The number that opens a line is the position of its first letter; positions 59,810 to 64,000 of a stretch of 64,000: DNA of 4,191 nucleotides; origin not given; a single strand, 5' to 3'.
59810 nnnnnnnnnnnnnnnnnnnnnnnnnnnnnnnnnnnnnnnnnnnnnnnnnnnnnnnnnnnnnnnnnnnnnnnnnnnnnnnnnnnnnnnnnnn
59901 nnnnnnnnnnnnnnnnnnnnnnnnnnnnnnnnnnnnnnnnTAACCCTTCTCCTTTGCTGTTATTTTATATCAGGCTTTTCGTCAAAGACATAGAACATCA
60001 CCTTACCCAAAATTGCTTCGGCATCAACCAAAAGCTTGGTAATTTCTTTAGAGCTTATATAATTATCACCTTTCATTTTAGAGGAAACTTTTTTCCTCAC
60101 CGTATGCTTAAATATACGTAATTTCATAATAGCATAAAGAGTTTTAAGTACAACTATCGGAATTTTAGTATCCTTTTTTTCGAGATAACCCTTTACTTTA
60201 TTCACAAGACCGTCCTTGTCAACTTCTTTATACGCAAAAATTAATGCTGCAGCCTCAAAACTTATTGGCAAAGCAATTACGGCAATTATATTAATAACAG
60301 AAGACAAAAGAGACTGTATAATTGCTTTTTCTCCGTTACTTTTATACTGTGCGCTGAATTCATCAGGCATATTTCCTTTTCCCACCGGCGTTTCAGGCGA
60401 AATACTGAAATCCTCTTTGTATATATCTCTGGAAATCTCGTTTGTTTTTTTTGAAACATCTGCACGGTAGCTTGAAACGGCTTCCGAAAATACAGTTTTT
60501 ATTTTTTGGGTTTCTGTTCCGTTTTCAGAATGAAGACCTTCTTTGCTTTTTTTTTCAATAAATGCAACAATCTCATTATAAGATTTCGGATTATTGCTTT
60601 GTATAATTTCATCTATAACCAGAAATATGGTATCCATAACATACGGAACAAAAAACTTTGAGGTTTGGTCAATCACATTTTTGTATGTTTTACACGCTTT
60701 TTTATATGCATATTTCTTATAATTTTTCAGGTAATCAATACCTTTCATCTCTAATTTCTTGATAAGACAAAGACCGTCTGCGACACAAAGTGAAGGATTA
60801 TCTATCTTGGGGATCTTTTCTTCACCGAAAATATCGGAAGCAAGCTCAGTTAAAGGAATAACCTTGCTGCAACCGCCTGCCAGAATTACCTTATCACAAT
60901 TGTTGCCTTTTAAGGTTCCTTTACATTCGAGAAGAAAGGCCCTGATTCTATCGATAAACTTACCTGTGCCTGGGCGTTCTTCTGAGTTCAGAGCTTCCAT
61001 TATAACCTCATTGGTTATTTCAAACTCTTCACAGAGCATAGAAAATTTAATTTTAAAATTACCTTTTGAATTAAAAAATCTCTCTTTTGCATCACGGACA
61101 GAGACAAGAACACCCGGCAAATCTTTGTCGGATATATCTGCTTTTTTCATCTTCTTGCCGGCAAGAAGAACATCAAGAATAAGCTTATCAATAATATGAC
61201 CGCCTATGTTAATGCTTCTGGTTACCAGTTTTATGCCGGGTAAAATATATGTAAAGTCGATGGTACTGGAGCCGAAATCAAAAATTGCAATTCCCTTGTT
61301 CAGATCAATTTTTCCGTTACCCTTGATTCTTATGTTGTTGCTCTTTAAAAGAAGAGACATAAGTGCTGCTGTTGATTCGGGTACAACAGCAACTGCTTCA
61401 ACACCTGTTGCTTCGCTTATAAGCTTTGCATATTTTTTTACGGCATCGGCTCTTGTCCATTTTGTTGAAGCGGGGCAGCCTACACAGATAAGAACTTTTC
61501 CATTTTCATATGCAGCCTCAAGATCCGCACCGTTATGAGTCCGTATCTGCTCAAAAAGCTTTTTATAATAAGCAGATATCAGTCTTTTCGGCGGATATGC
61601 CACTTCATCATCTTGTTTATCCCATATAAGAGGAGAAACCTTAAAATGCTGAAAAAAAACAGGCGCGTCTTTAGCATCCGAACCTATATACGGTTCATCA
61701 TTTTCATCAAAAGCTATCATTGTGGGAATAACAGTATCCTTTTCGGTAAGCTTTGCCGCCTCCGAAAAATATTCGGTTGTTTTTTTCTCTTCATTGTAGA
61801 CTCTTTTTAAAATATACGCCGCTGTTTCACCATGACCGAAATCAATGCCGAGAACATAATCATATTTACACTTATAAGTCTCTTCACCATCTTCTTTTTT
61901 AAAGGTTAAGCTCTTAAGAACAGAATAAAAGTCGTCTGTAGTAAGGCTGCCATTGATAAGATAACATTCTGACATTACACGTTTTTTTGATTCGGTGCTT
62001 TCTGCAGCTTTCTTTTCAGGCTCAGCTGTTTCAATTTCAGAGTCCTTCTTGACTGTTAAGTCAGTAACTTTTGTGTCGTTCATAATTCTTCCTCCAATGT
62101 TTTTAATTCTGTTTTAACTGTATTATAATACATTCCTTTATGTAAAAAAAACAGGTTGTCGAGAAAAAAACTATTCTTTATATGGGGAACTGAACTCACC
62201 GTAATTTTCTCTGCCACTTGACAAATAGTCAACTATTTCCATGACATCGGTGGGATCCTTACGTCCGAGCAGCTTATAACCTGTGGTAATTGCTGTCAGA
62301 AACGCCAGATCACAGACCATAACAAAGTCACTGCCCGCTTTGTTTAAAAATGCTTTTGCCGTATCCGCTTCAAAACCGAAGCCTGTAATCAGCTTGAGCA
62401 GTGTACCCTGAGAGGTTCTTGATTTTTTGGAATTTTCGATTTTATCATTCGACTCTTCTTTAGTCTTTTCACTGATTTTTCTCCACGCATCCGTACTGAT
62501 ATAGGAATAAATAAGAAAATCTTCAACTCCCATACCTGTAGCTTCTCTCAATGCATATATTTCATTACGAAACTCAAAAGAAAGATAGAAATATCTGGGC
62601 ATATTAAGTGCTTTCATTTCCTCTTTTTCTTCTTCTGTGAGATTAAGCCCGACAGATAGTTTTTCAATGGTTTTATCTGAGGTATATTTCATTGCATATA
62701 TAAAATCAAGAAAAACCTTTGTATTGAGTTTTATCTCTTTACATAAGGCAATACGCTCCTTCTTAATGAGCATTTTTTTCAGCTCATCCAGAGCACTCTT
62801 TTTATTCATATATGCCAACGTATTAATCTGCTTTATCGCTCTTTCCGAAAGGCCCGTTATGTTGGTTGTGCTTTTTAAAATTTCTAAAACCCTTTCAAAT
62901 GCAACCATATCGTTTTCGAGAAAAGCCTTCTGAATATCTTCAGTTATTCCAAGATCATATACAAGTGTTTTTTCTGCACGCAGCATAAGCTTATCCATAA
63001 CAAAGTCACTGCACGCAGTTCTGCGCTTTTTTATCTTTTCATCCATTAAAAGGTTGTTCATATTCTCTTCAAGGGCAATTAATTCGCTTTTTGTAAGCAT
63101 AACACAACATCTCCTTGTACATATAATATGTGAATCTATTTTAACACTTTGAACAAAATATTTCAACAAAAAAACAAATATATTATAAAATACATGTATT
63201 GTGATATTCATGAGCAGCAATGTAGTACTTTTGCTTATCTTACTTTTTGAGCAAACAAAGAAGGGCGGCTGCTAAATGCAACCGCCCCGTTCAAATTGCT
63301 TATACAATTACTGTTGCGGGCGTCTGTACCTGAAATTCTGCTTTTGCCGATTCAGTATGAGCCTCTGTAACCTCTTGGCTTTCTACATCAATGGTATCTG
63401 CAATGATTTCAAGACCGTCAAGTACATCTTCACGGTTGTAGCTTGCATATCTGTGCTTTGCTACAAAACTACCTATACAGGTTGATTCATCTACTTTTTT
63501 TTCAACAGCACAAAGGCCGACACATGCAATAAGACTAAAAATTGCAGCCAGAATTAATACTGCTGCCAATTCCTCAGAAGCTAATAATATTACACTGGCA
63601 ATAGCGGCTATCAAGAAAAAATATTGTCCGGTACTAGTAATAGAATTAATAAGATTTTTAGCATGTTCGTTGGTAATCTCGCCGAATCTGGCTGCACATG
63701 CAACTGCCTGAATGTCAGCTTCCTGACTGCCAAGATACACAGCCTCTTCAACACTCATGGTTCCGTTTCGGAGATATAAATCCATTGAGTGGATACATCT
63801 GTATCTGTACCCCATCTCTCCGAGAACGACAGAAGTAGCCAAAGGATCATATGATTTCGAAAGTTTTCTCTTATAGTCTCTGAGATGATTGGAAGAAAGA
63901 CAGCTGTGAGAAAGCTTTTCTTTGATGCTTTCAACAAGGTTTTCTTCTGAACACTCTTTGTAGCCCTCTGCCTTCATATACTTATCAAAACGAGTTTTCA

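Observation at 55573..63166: Candidate undescribed system: five-gene operon pairing a membrane-tethered Hsp70-like ATPase with a classical AAA+ ATPase and three orphan proteins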

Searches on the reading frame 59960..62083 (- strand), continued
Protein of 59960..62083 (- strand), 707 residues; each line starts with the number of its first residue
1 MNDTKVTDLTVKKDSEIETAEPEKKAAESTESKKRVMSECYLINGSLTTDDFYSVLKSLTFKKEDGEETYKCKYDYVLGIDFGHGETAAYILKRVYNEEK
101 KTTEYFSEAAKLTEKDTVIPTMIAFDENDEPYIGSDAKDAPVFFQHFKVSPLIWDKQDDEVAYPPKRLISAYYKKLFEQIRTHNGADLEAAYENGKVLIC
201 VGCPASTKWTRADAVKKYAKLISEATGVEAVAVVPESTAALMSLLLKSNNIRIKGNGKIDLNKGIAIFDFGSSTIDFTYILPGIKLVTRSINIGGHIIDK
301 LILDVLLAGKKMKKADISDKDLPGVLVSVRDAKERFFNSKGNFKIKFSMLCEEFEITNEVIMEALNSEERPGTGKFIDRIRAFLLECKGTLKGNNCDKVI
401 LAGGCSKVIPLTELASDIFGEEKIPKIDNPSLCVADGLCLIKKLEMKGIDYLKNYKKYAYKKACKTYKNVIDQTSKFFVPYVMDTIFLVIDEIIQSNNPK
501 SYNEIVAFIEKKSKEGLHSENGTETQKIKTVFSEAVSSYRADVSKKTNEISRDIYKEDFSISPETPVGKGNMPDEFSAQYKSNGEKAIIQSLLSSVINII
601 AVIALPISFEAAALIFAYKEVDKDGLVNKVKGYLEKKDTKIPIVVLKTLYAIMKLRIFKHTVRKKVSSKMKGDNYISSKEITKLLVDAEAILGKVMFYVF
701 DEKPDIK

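Call 84: fold_search(model_id=the predicted structure, library=pdb)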
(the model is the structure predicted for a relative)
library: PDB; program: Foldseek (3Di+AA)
matches with E <= 10: 833; with E <= 0.001: 369
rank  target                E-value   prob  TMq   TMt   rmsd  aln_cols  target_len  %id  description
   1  6h9u_A                4.4e-13  1.00  0.37  0.63   5.9       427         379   16  Crystal structure of the BiP NBD and MANF SAP complex (released 2019-02-06)
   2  5e84_A                4.6e-13  1.00  0.37  0.43   5.5       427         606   17  ATP-bound state of BiP (released 2016-01-27)
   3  9a5j_A                6.6e-13  1.00  0.38  0.44   5.1       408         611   19  Integrative model of DNAK-GUDB by crosslinking MS and deep learning (released 2024-09-18)
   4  6ha7_A                9.5e-13  1.00  0.36  0.63   5.8       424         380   17  Crystal structure of the BiP NBD and MANF complex (released 2019-02-06)
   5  6ha7_B                1.0e-12  1.00  0.36  0.63   5.8       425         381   17  Crystal structure of the BiP NBD and MANF complex (released 2019-02-06)
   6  6eof                  1.2e-12  1.00  0.37  0.48   5.5       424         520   18  Crystal structure of AMPylated GRP78 in ADP state (released 2017-11-01)
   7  9a2i_MODEL_1_A        1.4e-12  1.00  0.38  0.41   5.6       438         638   18  Model of E. coli DnaK by in-cell photo-crosslinking MS and deep learning (released 2023-02-24)
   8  7krv_B                2.4e-12  1.00  0.39  0.49   5.3       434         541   18  Stimulating state of disulfide-bridged Hsp70 DnaK (released 2021-09-15)
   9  7nqr_B                2.5e-12  1.00  0.37  0.65   5.6       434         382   18  Plasmodium falciparum Hsp70-x chaperone nucleotide binding domain in complex with Z287256168 (released 2021-03-10)
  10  6zmd_A                2.8e-12  1.00  0.38  0.50   5.1       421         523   18  Crystal structure of HYPE covalently tethered to BiP bound to AMP-PNP (released 2021-04-14)
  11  6s02_A                3.0e-12  1.00  0.37  0.65   5.3       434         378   17  Plasmodium falciparum Hsp70-x chaperone nucleotide binding domain - ADP bound state (released 2019-10-02)
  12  7krv_A                3.4e-12  1.00  0.38  0.49   5.3       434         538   18  Stimulating state of disulfide-bridged Hsp70 DnaK (released 2021-09-15)
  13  5mb9_B                3.4e-12  1.00  0.37  0.51   6.2       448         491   17  Crystal structure of the eukaryotic ribosome associated complex (RAC), a unique Hsp70/Hsp40 pair (released 2016-12-28)
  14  6dfo_A                4.1e-12  1.00  0.37  0.64   5.4       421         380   17  Crystal structure of human GRP78 in complex with 8-bromoadenosine (released 2019-05-15)
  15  6eob                  4.1e-12  1.00  0.37  0.48   5.5       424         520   18  Crystal structure of AMPylated GRP78 in apo form (Crystal form 1) (released 2017-11-01)
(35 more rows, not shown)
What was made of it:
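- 59960..62083 (-): G2: Hsp70-type nucleotide-binding domain (about 76-445) followed by a long helix (430-496) and an all-helical C-terminal domain. Foldseek top hits are BiP/DnaK NBDs, E 4e-13, TM 0.63-0.69 (call 84).
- On Hsp70/DnaK chaperones: Foldseek top hits are BiP/DnaK NBDs, E 4e-13 (call 84).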

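Call 85: search_protein_families(library=pfam, proteins=[L005:9310-9975:+, L016:5855-6709:+, L010:3972-4604:+, L021:2478-3383:+, L002:8027-8695:+, L001:16461-17033:+, L002:3616-4716:-, L048:11762-14659:+, L003:17294-17992:+, L006:17342-18019:+], max_evalue=0.05)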
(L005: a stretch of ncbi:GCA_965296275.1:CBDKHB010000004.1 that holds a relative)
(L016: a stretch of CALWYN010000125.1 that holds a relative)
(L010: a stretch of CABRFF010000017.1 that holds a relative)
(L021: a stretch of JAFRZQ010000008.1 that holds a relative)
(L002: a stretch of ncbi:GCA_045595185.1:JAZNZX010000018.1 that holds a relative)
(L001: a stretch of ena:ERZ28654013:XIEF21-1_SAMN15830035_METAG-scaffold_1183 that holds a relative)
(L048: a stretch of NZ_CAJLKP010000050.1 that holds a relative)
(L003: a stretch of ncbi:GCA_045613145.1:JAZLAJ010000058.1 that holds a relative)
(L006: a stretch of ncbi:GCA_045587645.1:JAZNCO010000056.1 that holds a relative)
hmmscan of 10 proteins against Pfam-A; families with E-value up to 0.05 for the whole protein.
L005:9310-9975:+ (221 aa): 0 families

L016:5855-6709:+ (284 aa): 1 family
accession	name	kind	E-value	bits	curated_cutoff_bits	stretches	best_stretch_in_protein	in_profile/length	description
PF16326.10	ABC_tran_CTD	-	0.045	14.4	32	0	132-179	10-57/69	ABC transporter C-terminal domain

L010:3972-4604:+ (210 aa): 0 families

L021:2478-3383:+ (301 aa): 0 families

L002:8027-8695:+ (222 aa): 0 families

L001:16461-17033:+ (190 aa): 1 family
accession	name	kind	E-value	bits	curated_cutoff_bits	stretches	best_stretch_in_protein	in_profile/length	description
PF13430.11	DUF4112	-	0.036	14.7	23.3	0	79-108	61-90/105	Domain of unknown function (DUF4112)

L002:3616-4716:- (366 aa): 0 families

L048:11762-14659:+ (965 aa): 5 families
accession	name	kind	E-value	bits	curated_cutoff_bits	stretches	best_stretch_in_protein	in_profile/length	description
PF01935.23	DUF87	-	2.4e-06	28.3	23.2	1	526-593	2-67/220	Helicase HerA, central domain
PF00437.27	T2SSE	-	0.01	15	24.9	1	552-584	145-177/370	Type II/IV secretion system protein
PF13401.12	AAA_22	-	0.017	15.9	27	0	551-607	7-64/130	AAA domain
PF01580.24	FtsK_SpoIIIE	-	0.017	15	24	1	537-570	27-60/221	FtsK/SpoIIIE family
PF05872.18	HerA_C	-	0.029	13.5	22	0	538-571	10-43/502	Helicase HerA-like C-terminal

L003:17294-17992:+ (232 aa): 0 families

L006:17342-18019:+ (225 aa): 2 families
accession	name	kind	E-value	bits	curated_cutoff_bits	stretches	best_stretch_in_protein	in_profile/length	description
PF00149.33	Metallophos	-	5.8e-07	30.6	21.5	1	2-143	62-189/191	Calcineurin-like phosphoesterase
PF09423.15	PhoD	-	0.027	14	27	1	77-144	189-265/343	PhoD-like phosphatase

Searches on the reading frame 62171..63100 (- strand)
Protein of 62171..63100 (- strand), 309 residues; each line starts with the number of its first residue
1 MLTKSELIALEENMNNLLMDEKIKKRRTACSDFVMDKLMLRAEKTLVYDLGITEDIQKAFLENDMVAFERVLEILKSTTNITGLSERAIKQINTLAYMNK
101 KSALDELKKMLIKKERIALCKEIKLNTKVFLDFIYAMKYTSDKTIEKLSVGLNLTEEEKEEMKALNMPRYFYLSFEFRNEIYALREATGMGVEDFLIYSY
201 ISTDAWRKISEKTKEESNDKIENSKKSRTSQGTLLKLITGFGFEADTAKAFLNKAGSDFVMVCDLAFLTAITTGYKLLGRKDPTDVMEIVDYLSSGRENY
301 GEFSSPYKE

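Call 3: search_protein_families(library=pfam, proteins=[window:62171-63100:-], max_evalue=1)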
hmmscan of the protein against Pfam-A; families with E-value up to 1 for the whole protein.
window:62171-63100:- (309 aa): 0 families
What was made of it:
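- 62171..63100 (-): G1: 309-aa soluble helical protein with repeated degenerate Xre-type HTH-like units. No Pfam hit for the window protein (call 3).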

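Call 4: search_protein_families(library=padloc, proteins=[window:62171-63100:-], max_evalue=1)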
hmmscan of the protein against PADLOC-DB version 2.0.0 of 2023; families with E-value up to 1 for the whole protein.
window:62171-63100:- (309 aa): 0 families

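Call 5: search_protein_families(library=ncbifam, proteins=[window:62171-63100:-], max_evalue=1)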
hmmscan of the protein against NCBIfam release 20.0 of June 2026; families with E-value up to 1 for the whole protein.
window:62171-63100:- (309 aa): 2 families
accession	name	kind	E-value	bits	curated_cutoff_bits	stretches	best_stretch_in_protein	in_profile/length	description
NF051887.1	PheS_related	equivalog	0.14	11.2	300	1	3-44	37-78/349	PheS-related mystery ligase SrmL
NF040601.1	TerS_not_xtmA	equivalog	0.5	10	120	1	6-109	124-225/233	phage terminase small subunit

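Call 29: search_protein_families(library=phrogs, proteins=[window:62171-63100:-], max_evalue=0.01)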
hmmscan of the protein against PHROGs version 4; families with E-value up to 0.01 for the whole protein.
window:62171-63100:- (309 aa): 0 families

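Call 52: search_solved_structures(query=A6, max_evalue=10)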
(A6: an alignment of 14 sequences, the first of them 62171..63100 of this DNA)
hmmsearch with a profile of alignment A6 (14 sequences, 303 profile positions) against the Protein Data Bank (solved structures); distinct sequences matched with E-value up to 10: 4.
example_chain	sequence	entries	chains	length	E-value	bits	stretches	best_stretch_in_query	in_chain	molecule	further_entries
7bqq_A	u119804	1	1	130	0.035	16.5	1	146-221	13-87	Gogy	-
4qpo_A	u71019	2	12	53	0.43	12.9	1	199-246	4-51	Relaxosome protein TraM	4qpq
8flj_E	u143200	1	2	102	0.61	12.4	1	139-171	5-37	Integration host factor subunit alpha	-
8vd6_A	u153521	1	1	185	3.5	10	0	143-164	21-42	CAP REPEAT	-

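Call 54: search_protein_families(library=pfam, alignment_id=A6, max_evalue=0.1)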
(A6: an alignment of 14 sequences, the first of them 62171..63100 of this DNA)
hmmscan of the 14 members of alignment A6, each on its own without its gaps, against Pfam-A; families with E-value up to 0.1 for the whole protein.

A. member 1, window:62171-63100:- (309 aa): 0 families

B. families by the number of members that match (of 14 scanned): 10 families
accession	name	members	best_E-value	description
PF24852.1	DUF7726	2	0.0064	Domain of unknown function (DUF7726)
PF13560.12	HTH_31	1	3.4e-05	Helix-turn-helix domain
PF00165.29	HTH_AraC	1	0.015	Bacterial regulatory helix-turn-helix proteins, AraC family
PF19824.4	Tlp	1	0.022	Small, acid-soluble spore protein Tlp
PF01323.26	DSBA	1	0.025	DSBA-like thioredoxin domain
PF23931.1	Terminase_6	1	0.027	Terminase small subunit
PF00549.24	Ligase_CoA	1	0.031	CoA-ligase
PF14338.12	Mrr_N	1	0.032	Mrr N-terminal domain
PF13443.12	HTH_26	1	0.04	Cro/C1-type HTH DNA-binding domain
PF05396.16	Phage_T7_Capsid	1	0.089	Phage T7 capsid assembly protein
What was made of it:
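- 62171..63100 (-): Among homologues, HTH_31 reaches 3e-5 in one and HTH_26 gives a weak hit (call 54).
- Checked: G1's HTH-like nature rests on weak hits: HTH_31 at 3e-5 in one homologue (call 54).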

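Call 97: find_encoding_contigs(protein=window:62171-63100:-, flank=10000, max_places=2)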
Protein window:62171-63100:- (309 aa): no gene with exactly this product is on record in the collection.

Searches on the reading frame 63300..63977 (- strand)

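Call 3: search_protein_families(library=pfam, proteins=[window:63300-63977:-], max_evalue=1)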
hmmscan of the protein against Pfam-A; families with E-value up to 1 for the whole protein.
window:63300-63977:- (225 aa): 2 families
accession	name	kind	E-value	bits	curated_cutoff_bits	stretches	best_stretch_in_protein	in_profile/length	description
PF06691.16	DUF1189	-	0.053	13.4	28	1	100-151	137-184/244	Protein of unknown function (DUF1189)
PF07332.16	Phage_holin_3_6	-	0.96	10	28.4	1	120-163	52-95/116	Putative Actinobacterial Holin-X, holin superfamily III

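Call 4: search_protein_families(library=padloc, proteins=[window:63300-63977:-], max_evalue=1)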
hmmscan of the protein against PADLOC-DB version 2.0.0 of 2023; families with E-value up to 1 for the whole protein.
window:63300-63977:- (225 aa): 0 families

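Call 5: search_protein_families(library=ncbifam, proteins=[window:63300-63977:-], max_evalue=1)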
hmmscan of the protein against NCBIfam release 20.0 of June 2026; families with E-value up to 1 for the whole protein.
window:63300-63977:- (225 aa): 0 families

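Call 29: search_protein_families(library=phrogs, proteins=[window:63300-63977:-], max_evalue=0.01)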
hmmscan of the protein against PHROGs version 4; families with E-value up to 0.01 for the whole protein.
window:63300-63977:- (225 aa): 0 families
